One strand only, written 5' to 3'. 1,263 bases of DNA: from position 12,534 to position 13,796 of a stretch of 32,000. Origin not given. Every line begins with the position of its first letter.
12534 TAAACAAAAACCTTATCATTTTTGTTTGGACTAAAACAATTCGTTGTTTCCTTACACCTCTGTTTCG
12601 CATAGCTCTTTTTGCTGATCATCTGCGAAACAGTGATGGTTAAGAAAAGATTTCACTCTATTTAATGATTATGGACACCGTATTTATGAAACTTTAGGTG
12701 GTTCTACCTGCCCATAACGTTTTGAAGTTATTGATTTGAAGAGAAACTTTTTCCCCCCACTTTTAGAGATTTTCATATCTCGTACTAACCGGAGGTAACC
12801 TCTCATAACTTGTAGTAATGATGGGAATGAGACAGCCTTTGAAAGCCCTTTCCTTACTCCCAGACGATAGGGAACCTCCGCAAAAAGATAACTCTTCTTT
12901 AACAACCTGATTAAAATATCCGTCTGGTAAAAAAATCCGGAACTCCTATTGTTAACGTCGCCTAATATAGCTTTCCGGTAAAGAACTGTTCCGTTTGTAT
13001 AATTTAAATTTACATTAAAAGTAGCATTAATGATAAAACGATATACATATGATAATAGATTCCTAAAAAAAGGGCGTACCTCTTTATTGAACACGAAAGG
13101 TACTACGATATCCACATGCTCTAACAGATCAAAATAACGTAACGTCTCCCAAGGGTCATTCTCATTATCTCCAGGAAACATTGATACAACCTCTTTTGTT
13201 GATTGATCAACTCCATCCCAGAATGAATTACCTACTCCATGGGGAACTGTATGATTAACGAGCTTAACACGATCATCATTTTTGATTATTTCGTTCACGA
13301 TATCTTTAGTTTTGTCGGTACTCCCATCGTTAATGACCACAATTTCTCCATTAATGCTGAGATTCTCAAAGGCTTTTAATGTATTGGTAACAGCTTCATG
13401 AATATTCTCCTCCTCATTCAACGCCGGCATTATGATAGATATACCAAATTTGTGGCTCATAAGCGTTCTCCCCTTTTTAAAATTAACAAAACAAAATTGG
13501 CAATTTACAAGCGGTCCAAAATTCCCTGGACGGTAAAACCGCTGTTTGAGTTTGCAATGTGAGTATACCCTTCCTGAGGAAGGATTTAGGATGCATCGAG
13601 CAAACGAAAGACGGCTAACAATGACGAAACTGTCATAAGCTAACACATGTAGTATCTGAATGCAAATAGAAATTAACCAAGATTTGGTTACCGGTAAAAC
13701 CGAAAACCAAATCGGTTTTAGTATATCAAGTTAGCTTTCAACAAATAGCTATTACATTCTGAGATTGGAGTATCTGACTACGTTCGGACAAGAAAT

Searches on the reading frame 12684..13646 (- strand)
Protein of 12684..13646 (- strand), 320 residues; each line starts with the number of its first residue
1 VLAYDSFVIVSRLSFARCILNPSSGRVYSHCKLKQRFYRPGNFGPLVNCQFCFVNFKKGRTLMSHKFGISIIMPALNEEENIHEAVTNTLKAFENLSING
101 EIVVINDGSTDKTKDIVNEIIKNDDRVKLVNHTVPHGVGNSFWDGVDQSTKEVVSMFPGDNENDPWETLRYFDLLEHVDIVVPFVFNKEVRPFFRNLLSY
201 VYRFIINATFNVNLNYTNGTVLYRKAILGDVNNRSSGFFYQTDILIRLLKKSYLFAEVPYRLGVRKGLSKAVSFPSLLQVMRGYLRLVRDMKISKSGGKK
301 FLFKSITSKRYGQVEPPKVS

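Call 6: search_protein_families(library=pfam, proteins=[window:12684-13646:-], max_evalue=0.001)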
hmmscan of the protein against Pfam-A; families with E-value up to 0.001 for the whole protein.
window:12684-13646:- (320 aa): 2 families
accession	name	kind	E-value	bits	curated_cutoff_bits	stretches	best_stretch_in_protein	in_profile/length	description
PF00535.33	Glycos_transf_2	-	1.2e-18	68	23.3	1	70-228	1-164/168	Glycosyl transferase family 2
PF10111.15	Glyco_tranf_2_2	-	1.6e-05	24.9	27.3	1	70-160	1-91/276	Glycosyltransferase like family 2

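Call 28: search_solved_structures(query=window:12684-13646:-, max_evalue=0.001)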
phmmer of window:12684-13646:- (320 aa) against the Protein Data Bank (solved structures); distinct sequences matched with E-value up to 0.001: 8.
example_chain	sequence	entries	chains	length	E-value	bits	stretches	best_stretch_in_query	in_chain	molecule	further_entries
5mlz_A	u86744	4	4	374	3.1e-10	43.1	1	65-288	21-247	Dolichol monophosphate mannose synthase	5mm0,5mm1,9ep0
5ekp_C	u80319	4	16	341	1.9e-07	33.9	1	68-169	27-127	Uncharacterized glycosyltransferase sll0501 | Glycosyltransferase sll0501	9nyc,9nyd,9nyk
5eke_A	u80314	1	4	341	1.9e-07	33.9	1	68-169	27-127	Uncharacterized glycosyltransferase sll0501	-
9nye_A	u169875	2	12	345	1.9e-07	33.9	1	68-169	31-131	Glycosyltransferase sll0501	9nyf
9hwj_A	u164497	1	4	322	7.1e-07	32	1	69-227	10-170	Undecaprenyl-phosphate 4-deoxy-4-formamido-L-arabinose transferase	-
9bhc_C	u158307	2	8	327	2.9e-06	30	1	69-228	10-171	Undecaprenyl-phosphate 4-deoxy-4-formamido-L-arabinose transferase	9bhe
8vxh_A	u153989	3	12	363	3.5e-06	29.8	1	69-228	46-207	Undecaprenyl-phosphate 4-deoxy-4-formamido-L-arabinose transferase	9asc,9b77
5hea_A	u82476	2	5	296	0.00017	24.2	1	69-134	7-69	Putative glycosyltransferase (GalT1)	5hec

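Call 55: search_protein_families(library=ncbifam, proteins=[window:12684-13646:-], max_evalue=0.00001)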
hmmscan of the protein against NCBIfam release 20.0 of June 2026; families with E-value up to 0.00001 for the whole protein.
window:12684-13646:- (320 aa): 12 families
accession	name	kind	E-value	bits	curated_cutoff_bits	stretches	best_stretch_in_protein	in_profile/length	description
TIGR03937.1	PgaC_IcaA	equivalog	3.7e-14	52.5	422.3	1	63-161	41-136/407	poly-beta-1,6-N-acetyl-D-glucosamine synthase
NF047588.1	GlcsyltransPgfSStrep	equivalog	1e-12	47.9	500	1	69-214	3-149/308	glycosyltransferase PgfS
NF007986.1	PRK10714.1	equivalog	6.8e-10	38.4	529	1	69-228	8-169/316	undecaprenyl-phosphate 4-deoxy-4-formamido-L-arabinose transferase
NF010496.0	PRK13915.1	equivalog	2e-09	37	262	1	66-160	30-126/307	glucosyl-3-phosphoglycerate synthase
NF047683.1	TeichurnBiosyTuaG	equivalog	1.8e-08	34.4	400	1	65-161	4-97/252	teichuronic acid biosynthesis protein TuaG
NF058614.1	PPMAGASynPpgS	equivalog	1.8e-08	34.1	370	1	70-260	3-194/226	polyprenyl-phospho-N-acetylgalactosaminyl synthase PpgS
TIGR04182.1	glyco_TIGR04182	equivalog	9.1e-08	31.8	325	1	69-267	2-195/293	S-layer glycoprotein N-glycosyltransferase AglJ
TIGR04283.1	glyco_like_mftF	equivalog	3.3e-07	30.1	182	1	69-120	1-49/221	TIGR04283 family arsenosugar biosynthesis glycosyltransferase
NF007482.0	PRK10073.1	equivalog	4.3e-07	29.2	423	1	63-162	2-97/334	glycosyltransferase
NF050050.1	ProtGlycPglI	equivalog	1e-06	28.4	500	1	69-161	4-94/306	GalNAc(5)-diNAcBac-PP-undecaprenol beta-1,3-glucosyltransferase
NF045692.1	OglycostaseCruG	equivalog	2.5e-06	26.7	600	1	69-135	43-107/386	2'-O-glycosyltransferase CruG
NF053846.1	glyco_with_XrtP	equivalog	5e-06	25.4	520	1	65-136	39-106/440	XrtP-associated glycosyltransferase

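Call 70: search_solved_structures(query=A4, max_evalue=0.001, show_alignments=1)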
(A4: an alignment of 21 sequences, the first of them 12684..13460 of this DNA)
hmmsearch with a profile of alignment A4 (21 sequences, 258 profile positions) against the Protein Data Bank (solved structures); distinct sequences matched with E-value up to 0.001: 31.
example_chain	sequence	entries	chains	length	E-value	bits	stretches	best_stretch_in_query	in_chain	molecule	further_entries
9hwj_A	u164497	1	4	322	7.1e-16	61.6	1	6-210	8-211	Undecaprenyl-phosphate 4-deoxy-4-formamido-L-arabinose transferase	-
5mlz_A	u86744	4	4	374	1e-15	61.1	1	5-211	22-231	Dolichol monophosphate mannose synthase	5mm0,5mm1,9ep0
9bhc_C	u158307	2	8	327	4.1e-15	59.1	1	6-210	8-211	Undecaprenyl-phosphate 4-deoxy-4-formamido-L-arabinose transferase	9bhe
5eke_A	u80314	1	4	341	4.6e-15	59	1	4-108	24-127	Uncharacterized glycosyltransferase sll0501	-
5ekp_C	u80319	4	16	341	4.6e-15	59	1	4-108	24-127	Uncharacterized glycosyltransferase sll0501 | Glycosyltransferase sll0501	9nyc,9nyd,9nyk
9nye_A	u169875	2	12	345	4.7e-15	58.9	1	4-108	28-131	Glycosyltransferase sll0501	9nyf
8vxh_A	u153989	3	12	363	5.4e-15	58.7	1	6-210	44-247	Undecaprenyl-phosphate 4-deoxy-4-formamido-L-arabinose transferase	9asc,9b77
2z87_A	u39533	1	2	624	1.4e-14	57.4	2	8-105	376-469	Chondroitin synthase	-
2z86_A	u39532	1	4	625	1.4e-14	57.4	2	8-105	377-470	Chondroitin synthase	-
6p61_A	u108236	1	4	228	2.3e-11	46.8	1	3-104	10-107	Glycosyltransferase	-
5hea_A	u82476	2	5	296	5.6e-09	39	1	6-109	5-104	Putative glycosyltransferase (GalT1)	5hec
3bcv_A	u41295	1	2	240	1.9e-08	37.3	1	7-114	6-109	Putative glycosyltransferase protein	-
9omh_A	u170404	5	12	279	2.8e-07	33.5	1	6-105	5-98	Glycosyltransferase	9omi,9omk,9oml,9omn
9omm_A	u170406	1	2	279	2.8e-07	33.5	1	6-105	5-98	Glycosyltransferase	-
9omj_A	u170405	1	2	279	3.3e-07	33.2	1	6-105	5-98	Glycosyltransferase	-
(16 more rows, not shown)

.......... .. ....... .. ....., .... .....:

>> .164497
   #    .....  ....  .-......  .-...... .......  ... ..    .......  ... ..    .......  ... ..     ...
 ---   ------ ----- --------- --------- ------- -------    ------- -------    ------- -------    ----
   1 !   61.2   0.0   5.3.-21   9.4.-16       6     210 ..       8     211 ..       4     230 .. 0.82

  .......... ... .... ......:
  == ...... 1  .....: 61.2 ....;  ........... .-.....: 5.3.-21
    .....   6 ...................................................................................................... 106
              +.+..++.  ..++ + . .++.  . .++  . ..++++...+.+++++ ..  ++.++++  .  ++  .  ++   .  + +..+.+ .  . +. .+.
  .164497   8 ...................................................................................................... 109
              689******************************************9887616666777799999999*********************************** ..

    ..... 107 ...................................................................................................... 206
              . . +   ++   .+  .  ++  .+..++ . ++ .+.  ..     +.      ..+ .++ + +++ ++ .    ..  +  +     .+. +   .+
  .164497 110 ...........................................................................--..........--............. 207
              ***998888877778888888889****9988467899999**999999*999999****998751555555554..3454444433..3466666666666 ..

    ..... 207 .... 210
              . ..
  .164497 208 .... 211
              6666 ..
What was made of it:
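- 12684..13460 (-): GT2 glycosyltransferase 'GT2_320'. The probable start is M63, giving about 258 aa. It is polyprenyl-phosphate glycosyltransferase-like but has no TM helix. It is the proposed catalytic partner of the membrane pair and lies 9 kb away in this genome. The best solved relatives over the full length are ArnC, DPMS and GtrB (calls 28, 70).
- On Three-component glycosylation system: The GT2_320 profile best matches ArnC (7e-16) and DPMS (1e-15) over about 205 positions, and GtrB over its N-terminal half (call 70).
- The GT2_320 profile matches ArnC (7e-16) and DPMS (1e-15) over its full length, and GtrB over its N-terminal half (call 70).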
